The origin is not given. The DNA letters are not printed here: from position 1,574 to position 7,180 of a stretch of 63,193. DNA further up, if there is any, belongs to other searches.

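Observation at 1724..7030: Stand-alone 1,768-aa fusion of SNF2-like lobe, DEAH C-lobe, DUF1998/MrfA Zn module and Vsr-like endonuclease: candidate single-gene defence (or repair) helicase-nuclease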

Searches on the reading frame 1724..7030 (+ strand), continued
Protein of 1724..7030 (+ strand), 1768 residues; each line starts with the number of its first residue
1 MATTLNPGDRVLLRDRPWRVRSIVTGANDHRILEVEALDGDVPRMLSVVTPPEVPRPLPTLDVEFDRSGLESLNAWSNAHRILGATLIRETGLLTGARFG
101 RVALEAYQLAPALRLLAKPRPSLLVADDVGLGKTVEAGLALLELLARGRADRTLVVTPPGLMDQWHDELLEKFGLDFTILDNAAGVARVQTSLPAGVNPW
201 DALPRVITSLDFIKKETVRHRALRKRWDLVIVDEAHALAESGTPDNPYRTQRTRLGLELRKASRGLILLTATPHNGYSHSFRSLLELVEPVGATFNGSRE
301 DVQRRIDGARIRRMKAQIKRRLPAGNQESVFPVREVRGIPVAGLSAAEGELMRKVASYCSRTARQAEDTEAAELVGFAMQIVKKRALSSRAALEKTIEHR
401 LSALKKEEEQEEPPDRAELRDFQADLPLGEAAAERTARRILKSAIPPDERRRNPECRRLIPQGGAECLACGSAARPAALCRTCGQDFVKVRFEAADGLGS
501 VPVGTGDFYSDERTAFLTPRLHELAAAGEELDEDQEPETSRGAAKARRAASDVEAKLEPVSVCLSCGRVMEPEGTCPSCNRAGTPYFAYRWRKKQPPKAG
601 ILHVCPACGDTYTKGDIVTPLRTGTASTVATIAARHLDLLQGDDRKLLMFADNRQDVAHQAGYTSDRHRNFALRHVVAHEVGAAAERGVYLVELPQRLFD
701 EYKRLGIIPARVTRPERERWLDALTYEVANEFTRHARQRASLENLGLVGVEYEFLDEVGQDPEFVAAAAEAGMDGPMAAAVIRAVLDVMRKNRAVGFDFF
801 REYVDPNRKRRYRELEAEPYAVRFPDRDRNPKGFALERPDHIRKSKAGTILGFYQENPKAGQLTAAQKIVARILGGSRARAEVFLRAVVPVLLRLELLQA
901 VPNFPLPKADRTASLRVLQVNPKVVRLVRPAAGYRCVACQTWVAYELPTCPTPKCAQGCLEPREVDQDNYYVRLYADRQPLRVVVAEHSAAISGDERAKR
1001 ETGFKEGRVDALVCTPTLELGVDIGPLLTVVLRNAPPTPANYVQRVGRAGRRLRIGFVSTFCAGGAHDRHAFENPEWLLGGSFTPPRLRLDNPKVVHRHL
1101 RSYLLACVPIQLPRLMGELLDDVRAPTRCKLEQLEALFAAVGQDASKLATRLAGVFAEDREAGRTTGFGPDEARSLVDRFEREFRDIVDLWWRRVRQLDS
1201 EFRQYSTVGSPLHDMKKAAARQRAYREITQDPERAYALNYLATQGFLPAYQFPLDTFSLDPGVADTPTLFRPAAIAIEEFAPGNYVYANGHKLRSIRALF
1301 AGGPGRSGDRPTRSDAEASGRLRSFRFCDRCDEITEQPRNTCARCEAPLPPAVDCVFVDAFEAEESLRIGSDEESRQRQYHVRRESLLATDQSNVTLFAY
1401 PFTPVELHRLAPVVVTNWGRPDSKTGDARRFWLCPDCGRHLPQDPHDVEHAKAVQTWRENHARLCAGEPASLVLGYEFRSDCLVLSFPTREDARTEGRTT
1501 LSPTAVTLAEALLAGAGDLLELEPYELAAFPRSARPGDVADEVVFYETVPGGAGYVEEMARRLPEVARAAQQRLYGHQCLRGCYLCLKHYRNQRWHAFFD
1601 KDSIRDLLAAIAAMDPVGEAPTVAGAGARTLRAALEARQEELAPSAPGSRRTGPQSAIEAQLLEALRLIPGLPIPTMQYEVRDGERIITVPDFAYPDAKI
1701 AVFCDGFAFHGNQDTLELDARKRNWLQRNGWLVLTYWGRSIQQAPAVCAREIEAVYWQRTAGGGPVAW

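Call 21: search_protein_families(library=ncbifam, proteins=[P0002, P0055, L001:2844-7019:+, L001:15286-15666:+], max_evalue=0.00001)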
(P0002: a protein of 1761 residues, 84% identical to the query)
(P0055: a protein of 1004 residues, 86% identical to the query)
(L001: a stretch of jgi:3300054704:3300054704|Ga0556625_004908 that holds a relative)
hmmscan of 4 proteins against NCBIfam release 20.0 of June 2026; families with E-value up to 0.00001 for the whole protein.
P0002 (1761 aa): 18 families
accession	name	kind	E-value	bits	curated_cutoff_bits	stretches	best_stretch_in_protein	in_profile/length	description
TIGR03817.1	DECH_helic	hypoth_equivalog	4.8e-44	150.8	874.1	2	72-288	21-215/742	helicase/secretion neighborhood putative DEAH-box helicase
TIGR04121.1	DEXH_lig_assoc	equivalog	5.2e-33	113.8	850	2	88-285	14-192/804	ligase-associated DNA damage response DEXH box helicase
NF010338.0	PRK13767.1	equivalog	4.2e-22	78.2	849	2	92-279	38-220/877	ATP-dependent helicase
NF041067.1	DpdJ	equivalog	2.8e-20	71.7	800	1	102-155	170-223/1482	protein DpdJ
NF007284.0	PRK09751.1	equivalog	1e-14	52.8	1496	2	983-1049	354-420/1538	ATP-dependent helicase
NF053636.1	DDHlcsCsdAPsy1082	equivalog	1.6e-13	50.1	890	1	92-158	30-95/512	DEAD/DEAH box helicase CsdA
NF007882.0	PRK10590.1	equivalog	7.3e-11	41.7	743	0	990-1052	277-343/456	ATP-dependent RNA helicase RhlE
NF053631.1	RNA_helic_CshA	equivalog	1.9e-10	40.2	646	0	93-175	27-104/434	degradosome RNA helicase CshA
NF053711.1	RNA_heli_RhlE1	exception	1.6e-09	37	750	0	993-1059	283-350/434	RNA helicase RhlE1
NF008744.0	PRK11776.1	equivalog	3.1e-07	29.3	524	0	101-162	40-97/460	ATP-dependent RNA helicase DbpA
NF002654.0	PRK02362.1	equivalog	1.3e-06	27.1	887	0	87-186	23-113/739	ATP-dependent DNA helicase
NF053710.1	RNA_heli_RhlE2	exception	2.5e-06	26.2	925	0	993-1052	288-347/635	RNA helicase RhlE2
TIGR03158.1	cas3_cyano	exception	2.6e-06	26.8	69.1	0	103-243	13-158/357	type I-D CRISPR-associated helicase Cas3'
NF041063.1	DpdF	equivalog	2.7e-06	26.3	550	0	101-181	157-231/813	protein DpdF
NF008394.0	PRK11192.1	equivalog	2.8e-06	26.4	507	0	993-1057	286-350/441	ATP-dependent RNA helicase SrmB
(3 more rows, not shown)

P0055 (1004 aa): 13 families
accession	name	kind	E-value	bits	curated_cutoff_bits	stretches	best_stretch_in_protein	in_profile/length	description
NF038317.1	DISARM_DrmD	equivalog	8.6e-147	491.1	610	1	7-982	4-1003/1021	DISARM system SNF2-like helicase DrmD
NF041062.1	DpdE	equivalog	9.2e-60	202.6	500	2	101-291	151-315/1048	protein DpdE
NF003426.0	PRK04914.1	equivalog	2.7e-51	174.8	576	2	95-290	145-333/959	RNA polymerase-associated protein RapA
NF042964.1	phospholipD_antiphage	equivalog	1.6e-49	169.1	1100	2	372-623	592-823/895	phospholipase D-like domain-containing anti-phage protein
NF038318.1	DISARM_DrmD_b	equivalog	1.2e-41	142.8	950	2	123-514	50-432/868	DISARM system SNF2-like helicase DrmD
NF010337.0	PRK13766.1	equivalog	3.5e-16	58.5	610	1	455-593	329-471/781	Hef nuclease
NF041790.1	anti-phage_ZorD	equivalog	5.9e-13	47.7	1500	1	467-604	898-1035/1035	type I Zorya anti-phage system protein ZorD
NF053675.1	pilus_reg_Snf2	equivalog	6.9e-12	44.3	1100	1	124-240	607-712/1029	pilus expression-regulating Snf2 family helicase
TIGR01389.1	recQ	equivalog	2.7e-09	36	640.2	1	487-600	219-328/591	DNA helicase RecQ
NF002340.1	PRK01297.1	equivalog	6.6e-09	35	564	1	485-593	242-346/372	ATP-dependent RNA helicase RhlB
NF008394.0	PRK11192.1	equivalog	1.2e-07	31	507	1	482-594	237-345/441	ATP-dependent RNA helicase SrmB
NF008744.0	PRK11776.1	equivalog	5.4e-06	25.2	524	0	481-593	231-339/460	ATP-dependent RNA helicase DbpA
NF003419.0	PRK04837.1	equivalog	5.5e-06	25.4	588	1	482-594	246-354/424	ATP-dependent RNA helicase RhlB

L001:2844-7019:+ (1392 aa): 4 families
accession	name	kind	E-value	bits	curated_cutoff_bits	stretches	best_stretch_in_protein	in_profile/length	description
TIGR02987.1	met_A_Alw26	exception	2.7e-17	62.7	353.5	0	1165-1341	331-505/523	Alw26I/Eco31I/Esp3I family type II restriction adenine-specific DNA-methyltransferase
NF033452.1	BREX_1_MTaseX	exception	1.2e-12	46.6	500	1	557-669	308-384/1210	BREX-1 system adenine-specific DNA-methyltransferase PglX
NF047738.1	antiphage_MADS2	equivalog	4.5e-12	45.1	720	1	923-977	486-538/654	methylation-associated defense system DNA methyltransferase MAD2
NF033455.1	BREX_6_MTaseX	exception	1.6e-09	35.9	900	1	534-664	309-400/1319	BREX-6 system adenine-specific DNA-methyltransferase PglX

L001:15286-15666:+ (127 aa): 1 family
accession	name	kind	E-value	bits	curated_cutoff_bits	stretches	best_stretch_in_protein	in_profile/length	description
NF042962.1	DUF499_antiphage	equivalog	3.3e-09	35.3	1200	1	13-124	101-206/1025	anti-phage-associated DUF499 domain-containing protein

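Call 26: find_encoding_contigs(protein=P0003, flank=10000, max_places=2)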
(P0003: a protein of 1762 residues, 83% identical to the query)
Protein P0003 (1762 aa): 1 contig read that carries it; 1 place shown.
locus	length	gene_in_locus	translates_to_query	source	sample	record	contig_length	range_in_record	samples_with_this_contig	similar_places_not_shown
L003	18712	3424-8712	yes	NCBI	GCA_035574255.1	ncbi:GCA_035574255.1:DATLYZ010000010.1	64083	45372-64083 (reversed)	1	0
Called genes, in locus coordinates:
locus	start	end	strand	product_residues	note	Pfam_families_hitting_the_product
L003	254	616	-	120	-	-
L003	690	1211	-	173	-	PF11848:DUF3368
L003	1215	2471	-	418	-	PF01381:HTH_3, PF12844:HTH_19, PF13560:HTH_31, PF06114:Peptidase_M78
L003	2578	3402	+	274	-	-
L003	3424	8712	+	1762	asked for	PF00270:DEAD, PF00271:Helicase_C, PF09369:MZB, PF18741:MTES_1575 (weak)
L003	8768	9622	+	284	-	PF04326:SLFN_AlbA_2 (weak)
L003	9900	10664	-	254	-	PF13428:TPR_14 (faint), PF14559:TPR_19 (faint), PF00515:TPR_1 (faint), PF07719:TPR_2 (faint), PF13431:TPR_17 (faint), PF13432:TPR_16 (faint), PF13424:TPR_12 (weak)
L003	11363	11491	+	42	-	-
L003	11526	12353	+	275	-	PF08843:AbiEii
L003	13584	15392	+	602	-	PF00176:SNF2-rel_dom, PF00271:Helicase_C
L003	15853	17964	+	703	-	PF00069:Pkinase, PF07714:PK_Tyr_Ser-Thr, PF13431:TPR_17 (faint), PF14559:TPR_19 (faint), PF07719:TPR_2 (faint), PF13176:TPR_7 (faint), PF13414:TPR_11 (faint), PF13428:TPR_14 (faint), +2 more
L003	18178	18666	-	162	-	PF06983:3-dmu-9_3-mt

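Call 27: find_encoding_contigs(protein=P0018, flank=10000, max_places=2)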
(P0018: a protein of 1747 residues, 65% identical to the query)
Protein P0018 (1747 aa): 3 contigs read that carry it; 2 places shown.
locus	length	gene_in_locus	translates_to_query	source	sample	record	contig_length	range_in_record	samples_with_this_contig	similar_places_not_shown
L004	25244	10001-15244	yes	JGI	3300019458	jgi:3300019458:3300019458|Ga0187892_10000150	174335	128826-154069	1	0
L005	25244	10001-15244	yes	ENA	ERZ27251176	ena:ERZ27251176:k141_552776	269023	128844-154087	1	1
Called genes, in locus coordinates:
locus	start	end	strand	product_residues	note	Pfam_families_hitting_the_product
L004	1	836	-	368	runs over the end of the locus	PF04055:Radical_SAM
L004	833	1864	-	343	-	PF09084:NMT1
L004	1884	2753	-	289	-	PF00528:BPD_transp_1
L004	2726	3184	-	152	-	-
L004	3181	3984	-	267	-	PF00005:ABC_tran, PF13304:AAA_21 (faint)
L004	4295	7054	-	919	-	PF01935:DUF87 (weak), PF10412:TrwB_AAD_bind (faint), PF12696:TraG-D_C (weak)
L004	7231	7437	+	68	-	-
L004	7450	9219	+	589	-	PF04326:SLFN_AlbA_2, PF13749:HATPase_c_4, PF22168:DIP2311-like_C (faint)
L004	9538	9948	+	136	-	-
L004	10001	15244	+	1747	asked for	PF00270:DEAD, PF00271:Helicase_C, PF18741:MTES_1575 (faint), PF09369:MZB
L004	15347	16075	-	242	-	PF00481:PP2C (faint), PF13672:PP2C_2 (weak)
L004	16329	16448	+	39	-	-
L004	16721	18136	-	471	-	-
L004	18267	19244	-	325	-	-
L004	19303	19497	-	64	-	-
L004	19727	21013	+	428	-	PF13560:HTH_31, PF01381:HTH_3, PF00515:TPR_1 (faint), PF07719:TPR_2 (faint), PF13181:TPR_8 (faint), PF13424:TPR_12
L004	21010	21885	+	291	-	-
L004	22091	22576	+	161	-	PF08843:AbiEii (weak)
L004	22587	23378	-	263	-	-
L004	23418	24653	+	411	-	PF02321:OEP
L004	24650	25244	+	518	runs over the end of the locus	PF25919:BSH_CusB (weak), PF25954:Beta-barrel_RND_2 (faint), PF25975:CzcB_C, PF25989:YknX_C (weak)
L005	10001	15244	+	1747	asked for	PF00270:DEAD, PF00271:Helicase_C, PF18741:MTES_1575 (faint), PF09369:MZB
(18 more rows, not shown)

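Call 31: find_related_loci(query=A1, collection=genome_contigs, flank=10000)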
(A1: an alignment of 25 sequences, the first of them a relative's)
Query A1 (1761 aa) in genome_contigs; peptide patterns used: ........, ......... (x = any residue, [..] = any of these).
600 stretches matched a pattern (row limit reached: there are more); 590 encode a relative of the query (tblastn E <= 1e-3); the best 80 are kept; 80 distinct loci.
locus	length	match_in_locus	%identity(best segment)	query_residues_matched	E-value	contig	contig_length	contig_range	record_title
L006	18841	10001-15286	77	1-1759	0e+0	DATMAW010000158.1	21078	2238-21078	MAG TPA_asm: Gemmatimonadales bacterium isolate SMAG_U13336 k141_576137, whole genome shotgun sequence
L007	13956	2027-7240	59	9-1757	0e+0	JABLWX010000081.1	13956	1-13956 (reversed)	MAG: Candidatus Aminicenantes bacterium isolate Ch100 contig81, whole genome shotgun sequence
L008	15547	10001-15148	45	4-1755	0e+0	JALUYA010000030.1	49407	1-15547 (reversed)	MAG: Gammaproteobacteria bacterium isolate 131-447_metabat2_scaf2bin.050 131-447_scaffold_360_c1, whole genome shotgun s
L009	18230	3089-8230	44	4-1755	0e+0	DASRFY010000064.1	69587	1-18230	MAG TPA_asm: Burkholderiales bacterium isolate SMAG_U10044 k141_220197, whole genome shotgun sequence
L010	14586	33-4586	46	191-1748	0e+0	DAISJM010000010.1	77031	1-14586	MAG TPA_asm: Verrucomicrobiota bacterium isolate CTOTU18273 NODE_280_length_77031_cov_7.664207, whole genome shotgun seq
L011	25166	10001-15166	45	4-1758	0e+0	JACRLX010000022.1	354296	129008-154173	MAG: Rhodocyclales bacterium isolate NC_groundwater_1892_Pr3_B-0.1um_64_18 SR2-18-B1_coassembly_150618, whole genome sho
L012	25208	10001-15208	60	9-1755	0e+0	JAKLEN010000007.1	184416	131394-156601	MAG: Acidobacteria bacterium isolate RA.bin134 RA.bin134_7, whole genome shotgun sequence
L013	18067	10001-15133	45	9-1755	0e+0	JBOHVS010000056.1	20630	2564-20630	MAG: Candidatus Binatia bacterium isolate M3-S_metawrap_bin.248 k127_1627269, whole genome shotgun sequence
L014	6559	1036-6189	30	10-1750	0e+0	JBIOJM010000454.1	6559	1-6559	MAG: Isosphaerales bacterium isolate GcC5-13 k141_2258767_length_6559_cov_24.8429, whole genome shotgun sequence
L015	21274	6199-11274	31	15-1761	3e-175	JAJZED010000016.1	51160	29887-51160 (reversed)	MAG: bacterium isolate JA6.bin4 NODE_445_length_51160_cov_52.832501, whole genome shotgun sequence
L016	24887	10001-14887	30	12-1750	1e-158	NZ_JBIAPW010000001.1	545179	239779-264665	Streptomyces sp. NPDC002870 NPDC002870_26_D2.ctg-0001, whole genome shotgun sequence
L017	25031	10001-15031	32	2-1748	0e+0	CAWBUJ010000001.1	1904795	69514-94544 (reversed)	MAG: uncultured Acidobacteriaceae bacterium isolate MFD05502.bin.1.202 genome assembly, contig: contig_12674, whole geno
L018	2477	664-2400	50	3-566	2e-161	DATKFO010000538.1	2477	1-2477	MAG TPA_asm: Thermoanaerobaculia bacterium isolate SMAG_U14527 k141_1596743, whole genome shotgun sequence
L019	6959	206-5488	26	1-1730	3e-135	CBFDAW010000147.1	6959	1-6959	MAG TPA_asm: uncultured Thermoplasmata archaeon isolate SRR26215686_concoct_192 genome assembly, contig: ERZ25073477.952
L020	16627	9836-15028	29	10-1730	7e-134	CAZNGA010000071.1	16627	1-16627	MAG TPA_asm: uncultured Chitinophagales bacterium isolate binchicken_co275_194 genome assembly, contig: NODE_4789_length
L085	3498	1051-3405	30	9-752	3e-76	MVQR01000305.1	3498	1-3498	MAG: Syntrophus sp. PtaB.Bin001 A4E66_contig000305, whole genome shotgun sequence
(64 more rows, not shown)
